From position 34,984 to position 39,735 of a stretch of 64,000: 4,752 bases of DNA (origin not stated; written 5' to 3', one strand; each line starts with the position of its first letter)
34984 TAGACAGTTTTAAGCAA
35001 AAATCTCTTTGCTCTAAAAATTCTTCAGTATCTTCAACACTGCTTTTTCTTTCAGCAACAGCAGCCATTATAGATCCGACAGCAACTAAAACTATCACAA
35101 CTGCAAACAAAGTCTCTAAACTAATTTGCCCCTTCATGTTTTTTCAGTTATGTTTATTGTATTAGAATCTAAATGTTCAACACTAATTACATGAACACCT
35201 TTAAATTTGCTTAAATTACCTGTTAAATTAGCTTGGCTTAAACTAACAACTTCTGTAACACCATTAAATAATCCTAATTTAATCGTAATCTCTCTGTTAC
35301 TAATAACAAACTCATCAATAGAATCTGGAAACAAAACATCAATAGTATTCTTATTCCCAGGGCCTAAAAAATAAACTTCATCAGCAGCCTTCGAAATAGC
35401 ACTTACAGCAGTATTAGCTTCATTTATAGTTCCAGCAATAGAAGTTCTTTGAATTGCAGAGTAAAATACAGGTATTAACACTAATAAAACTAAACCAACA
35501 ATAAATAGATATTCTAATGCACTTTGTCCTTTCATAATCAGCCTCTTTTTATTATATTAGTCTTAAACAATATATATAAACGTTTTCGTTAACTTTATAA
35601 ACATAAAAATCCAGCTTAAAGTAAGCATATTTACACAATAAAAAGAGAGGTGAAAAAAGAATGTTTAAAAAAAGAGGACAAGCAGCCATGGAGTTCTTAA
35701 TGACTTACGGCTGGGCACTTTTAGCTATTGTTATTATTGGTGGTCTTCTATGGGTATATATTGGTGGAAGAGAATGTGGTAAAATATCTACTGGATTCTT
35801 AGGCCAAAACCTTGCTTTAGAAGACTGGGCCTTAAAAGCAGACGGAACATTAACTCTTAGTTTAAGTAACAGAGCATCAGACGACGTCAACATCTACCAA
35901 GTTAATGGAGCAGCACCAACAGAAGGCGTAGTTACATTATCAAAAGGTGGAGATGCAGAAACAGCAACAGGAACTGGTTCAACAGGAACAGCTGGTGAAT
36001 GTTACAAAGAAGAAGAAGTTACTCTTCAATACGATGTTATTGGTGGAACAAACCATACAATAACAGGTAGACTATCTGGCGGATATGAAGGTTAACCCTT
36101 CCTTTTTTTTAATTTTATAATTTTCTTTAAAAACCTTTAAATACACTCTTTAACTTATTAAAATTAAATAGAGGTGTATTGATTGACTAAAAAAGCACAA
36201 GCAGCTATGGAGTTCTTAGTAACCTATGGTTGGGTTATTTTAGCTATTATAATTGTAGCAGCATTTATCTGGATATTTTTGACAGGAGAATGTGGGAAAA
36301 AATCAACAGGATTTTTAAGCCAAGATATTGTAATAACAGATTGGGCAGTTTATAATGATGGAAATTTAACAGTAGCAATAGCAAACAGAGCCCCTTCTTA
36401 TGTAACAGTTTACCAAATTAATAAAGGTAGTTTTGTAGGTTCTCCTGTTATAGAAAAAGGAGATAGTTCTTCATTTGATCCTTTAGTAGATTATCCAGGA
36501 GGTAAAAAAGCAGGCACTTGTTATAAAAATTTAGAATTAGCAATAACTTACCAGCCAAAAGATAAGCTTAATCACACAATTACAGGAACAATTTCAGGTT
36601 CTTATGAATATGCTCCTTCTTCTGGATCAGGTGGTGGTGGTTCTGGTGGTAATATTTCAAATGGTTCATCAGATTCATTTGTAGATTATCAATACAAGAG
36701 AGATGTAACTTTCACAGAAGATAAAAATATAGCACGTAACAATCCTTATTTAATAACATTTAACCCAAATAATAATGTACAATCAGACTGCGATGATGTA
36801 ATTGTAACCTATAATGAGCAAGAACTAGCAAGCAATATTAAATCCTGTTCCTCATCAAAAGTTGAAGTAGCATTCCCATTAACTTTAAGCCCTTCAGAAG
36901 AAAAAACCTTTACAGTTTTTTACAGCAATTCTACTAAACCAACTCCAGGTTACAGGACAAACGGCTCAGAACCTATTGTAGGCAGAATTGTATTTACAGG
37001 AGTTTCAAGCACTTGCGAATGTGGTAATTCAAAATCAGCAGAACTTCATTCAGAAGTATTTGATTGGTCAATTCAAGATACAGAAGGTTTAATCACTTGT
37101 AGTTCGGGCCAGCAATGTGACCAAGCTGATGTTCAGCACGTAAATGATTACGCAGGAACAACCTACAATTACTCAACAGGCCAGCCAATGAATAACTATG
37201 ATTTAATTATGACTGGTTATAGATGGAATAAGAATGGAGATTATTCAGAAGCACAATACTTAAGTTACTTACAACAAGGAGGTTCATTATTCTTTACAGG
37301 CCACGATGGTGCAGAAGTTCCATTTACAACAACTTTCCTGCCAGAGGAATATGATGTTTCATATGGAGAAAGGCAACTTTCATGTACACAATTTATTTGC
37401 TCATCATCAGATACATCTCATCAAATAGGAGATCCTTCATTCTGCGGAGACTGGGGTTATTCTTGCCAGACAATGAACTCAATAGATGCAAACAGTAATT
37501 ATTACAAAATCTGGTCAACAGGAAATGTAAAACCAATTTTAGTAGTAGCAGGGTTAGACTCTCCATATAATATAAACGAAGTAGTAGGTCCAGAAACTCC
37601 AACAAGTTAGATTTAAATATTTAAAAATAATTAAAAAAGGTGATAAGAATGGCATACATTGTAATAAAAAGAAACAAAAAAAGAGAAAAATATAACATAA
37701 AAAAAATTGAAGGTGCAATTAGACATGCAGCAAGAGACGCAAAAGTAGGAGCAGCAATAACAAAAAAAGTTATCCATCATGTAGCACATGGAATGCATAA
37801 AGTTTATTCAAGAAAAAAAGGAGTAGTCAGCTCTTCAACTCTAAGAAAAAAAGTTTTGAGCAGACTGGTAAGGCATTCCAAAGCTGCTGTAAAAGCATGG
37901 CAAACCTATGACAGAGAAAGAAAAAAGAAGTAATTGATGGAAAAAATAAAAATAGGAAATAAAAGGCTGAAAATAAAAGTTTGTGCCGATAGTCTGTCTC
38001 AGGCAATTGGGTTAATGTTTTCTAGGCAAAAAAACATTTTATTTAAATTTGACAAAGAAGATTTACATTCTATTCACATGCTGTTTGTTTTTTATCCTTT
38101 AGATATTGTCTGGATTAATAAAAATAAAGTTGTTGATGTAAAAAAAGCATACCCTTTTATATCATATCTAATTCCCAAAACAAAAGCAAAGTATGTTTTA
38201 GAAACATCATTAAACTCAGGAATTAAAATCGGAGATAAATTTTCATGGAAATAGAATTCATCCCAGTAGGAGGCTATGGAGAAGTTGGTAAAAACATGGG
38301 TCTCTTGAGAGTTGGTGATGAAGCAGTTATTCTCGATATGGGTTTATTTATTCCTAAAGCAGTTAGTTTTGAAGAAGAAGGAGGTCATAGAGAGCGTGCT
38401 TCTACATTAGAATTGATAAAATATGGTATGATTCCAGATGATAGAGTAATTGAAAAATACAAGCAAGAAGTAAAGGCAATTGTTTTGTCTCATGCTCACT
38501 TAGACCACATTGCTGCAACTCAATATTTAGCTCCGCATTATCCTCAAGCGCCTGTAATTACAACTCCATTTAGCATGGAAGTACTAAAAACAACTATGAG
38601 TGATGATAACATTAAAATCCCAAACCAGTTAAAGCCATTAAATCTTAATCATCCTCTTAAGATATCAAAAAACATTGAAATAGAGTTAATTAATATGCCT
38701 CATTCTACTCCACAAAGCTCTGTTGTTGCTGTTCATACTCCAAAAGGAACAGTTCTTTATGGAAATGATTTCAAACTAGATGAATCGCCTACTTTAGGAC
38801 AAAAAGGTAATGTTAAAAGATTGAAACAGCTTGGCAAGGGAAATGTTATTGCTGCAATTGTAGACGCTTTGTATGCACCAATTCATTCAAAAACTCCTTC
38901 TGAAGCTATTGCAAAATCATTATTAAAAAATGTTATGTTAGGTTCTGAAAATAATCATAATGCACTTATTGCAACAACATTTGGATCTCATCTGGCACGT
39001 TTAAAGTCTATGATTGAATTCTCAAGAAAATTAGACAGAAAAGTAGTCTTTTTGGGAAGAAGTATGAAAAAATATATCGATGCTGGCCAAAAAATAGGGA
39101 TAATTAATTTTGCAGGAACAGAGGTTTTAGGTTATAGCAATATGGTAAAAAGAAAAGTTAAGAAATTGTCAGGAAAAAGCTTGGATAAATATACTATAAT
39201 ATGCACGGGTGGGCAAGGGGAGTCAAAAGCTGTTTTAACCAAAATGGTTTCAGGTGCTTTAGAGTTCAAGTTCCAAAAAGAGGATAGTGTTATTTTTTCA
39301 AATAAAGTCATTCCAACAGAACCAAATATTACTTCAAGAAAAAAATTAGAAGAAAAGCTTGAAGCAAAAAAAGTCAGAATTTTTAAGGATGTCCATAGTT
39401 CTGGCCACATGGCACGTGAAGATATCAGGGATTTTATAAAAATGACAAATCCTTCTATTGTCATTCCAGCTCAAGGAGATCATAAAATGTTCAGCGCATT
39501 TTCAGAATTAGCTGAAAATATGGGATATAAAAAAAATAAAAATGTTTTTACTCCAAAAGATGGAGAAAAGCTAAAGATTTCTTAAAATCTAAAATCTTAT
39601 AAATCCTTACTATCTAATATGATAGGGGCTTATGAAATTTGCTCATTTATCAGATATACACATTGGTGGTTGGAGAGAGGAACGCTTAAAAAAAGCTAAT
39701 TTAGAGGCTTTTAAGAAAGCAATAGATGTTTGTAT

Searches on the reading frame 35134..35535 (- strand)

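Call 19: search_protein_families(library=pfam, proteins=[window:35134-35535:-], max_evalue=0.01)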
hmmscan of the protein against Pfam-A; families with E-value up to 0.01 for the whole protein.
window:35134-35535:- (133 aa): 1 family
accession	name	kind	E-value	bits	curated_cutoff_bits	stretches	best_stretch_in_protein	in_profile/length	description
PF04021.17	Class_IIIsignal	-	0.00084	19.7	23.7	1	2-21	2-21/27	Class III signal peptide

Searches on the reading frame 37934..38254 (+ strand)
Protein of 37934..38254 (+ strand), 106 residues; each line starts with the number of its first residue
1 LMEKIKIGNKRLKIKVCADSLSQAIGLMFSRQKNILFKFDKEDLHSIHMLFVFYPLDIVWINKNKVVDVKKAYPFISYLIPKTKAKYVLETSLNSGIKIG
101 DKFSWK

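Call 48: search_protein_families(library=pfam, proteins=[window:37934-38254:+], max_evalue=0.001)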
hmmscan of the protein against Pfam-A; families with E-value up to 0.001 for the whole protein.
window:37934-38254:+ (106 aa): 1 family
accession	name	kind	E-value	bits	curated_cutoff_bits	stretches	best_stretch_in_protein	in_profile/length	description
PF02643.20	DUF192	-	3.9e-13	49.8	27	1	13-103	2-94/96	Uncharacterized ACR, COG1430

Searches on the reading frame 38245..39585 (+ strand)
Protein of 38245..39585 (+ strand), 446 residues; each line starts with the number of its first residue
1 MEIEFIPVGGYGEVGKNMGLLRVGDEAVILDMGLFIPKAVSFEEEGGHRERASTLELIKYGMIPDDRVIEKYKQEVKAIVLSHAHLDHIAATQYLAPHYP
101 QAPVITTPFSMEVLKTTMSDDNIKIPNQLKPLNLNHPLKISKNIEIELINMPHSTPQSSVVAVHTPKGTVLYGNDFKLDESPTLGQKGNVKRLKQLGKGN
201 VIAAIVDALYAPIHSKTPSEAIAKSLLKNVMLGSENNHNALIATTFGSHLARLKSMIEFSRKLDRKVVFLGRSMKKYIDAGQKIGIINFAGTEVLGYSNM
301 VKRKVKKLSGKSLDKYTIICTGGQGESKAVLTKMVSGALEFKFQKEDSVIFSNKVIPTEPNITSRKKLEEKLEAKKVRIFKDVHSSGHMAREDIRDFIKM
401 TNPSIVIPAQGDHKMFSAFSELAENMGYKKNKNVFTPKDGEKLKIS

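Call 20: search_protein_families(library=pfam, proteins=[window:38245-39585:+], max_evalue=0.01)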
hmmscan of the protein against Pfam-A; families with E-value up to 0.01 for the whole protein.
window:38245-39585:+ (446 aa): 4 families
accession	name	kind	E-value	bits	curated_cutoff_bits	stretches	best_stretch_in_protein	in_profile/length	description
PF22505.1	RNase_J_b_CASP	-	2e-23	83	27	1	241-358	4-114/126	Ribonuclease J, beta-CASP domain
PF00753.33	Lactamase_B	-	1.6e-10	41.7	22.7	1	13-181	3-155/196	Metallo-beta-lactamase superfamily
PF12706.13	Lactamase_B_2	-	9e-10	38.9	27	1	74-177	27-144/200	Beta-lactamase superfamily domain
PF07521.17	RMMBL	-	8.3e-09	35.8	21.6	1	381-437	9-63/63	Zn-dependent metallo-hydrolase RNA specificity domain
